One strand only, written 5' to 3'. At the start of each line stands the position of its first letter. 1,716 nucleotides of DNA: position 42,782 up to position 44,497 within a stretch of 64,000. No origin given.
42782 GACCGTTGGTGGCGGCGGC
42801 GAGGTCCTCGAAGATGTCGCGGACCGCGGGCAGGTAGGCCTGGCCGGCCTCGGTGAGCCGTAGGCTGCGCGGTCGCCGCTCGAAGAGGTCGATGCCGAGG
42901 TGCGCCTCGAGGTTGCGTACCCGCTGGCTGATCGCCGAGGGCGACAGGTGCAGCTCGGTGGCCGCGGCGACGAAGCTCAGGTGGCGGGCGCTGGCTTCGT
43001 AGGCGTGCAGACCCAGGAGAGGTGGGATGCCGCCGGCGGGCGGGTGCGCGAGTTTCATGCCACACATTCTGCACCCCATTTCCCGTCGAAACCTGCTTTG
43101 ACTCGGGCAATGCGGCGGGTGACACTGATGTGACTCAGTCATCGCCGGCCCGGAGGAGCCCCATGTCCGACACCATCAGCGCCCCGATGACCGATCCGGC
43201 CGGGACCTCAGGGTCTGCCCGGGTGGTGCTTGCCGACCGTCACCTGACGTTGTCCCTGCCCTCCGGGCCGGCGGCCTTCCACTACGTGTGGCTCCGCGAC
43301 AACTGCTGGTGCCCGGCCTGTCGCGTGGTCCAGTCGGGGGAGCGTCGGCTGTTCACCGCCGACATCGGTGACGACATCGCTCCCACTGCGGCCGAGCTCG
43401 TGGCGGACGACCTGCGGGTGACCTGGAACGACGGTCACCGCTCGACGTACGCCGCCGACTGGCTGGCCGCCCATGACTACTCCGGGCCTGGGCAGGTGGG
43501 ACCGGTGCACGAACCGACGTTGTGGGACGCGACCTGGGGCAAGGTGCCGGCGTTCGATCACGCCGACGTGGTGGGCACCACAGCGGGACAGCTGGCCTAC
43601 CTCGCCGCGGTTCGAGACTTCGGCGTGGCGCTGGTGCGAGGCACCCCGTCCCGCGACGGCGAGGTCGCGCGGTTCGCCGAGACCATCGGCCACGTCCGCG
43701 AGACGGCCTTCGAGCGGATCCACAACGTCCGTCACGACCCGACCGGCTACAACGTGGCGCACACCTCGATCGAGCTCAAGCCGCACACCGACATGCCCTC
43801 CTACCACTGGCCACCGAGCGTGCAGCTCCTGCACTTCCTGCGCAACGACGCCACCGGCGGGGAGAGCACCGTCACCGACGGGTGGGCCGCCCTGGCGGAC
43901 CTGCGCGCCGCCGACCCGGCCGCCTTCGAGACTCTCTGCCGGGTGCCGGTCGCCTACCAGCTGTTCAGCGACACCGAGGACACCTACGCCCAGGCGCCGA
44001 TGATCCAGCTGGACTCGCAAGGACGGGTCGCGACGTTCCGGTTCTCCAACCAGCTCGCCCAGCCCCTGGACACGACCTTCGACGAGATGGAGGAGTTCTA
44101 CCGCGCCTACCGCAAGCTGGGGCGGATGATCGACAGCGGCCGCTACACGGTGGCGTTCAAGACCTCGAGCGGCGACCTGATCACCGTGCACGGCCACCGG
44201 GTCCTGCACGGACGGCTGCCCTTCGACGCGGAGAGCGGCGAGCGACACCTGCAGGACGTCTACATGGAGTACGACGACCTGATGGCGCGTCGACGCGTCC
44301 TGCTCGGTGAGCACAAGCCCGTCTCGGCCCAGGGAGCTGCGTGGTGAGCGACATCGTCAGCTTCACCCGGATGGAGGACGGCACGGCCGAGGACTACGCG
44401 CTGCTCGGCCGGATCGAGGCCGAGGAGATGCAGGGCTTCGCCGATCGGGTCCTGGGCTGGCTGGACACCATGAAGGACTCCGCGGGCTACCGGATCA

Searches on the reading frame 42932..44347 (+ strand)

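Call 112: search_protein_families(library=pfam, proteins=[window:42932-44347:+], max_evalue=1e-10)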
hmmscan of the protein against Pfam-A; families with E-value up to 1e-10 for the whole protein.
window:42932-44347:+ (471 aa): 2 families
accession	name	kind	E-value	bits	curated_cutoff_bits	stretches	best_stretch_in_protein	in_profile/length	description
PF02668.22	TauD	-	5.1e-42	145.1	27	1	224-444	31-267/267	Taurine catabolism dioxygenase TauD, TfdA family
PF06155.17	GBBH-like_N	-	7.5e-12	46.3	22.8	1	102-178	7-84/85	Gamma-butyrobetaine hydroxylase-like, N-terminal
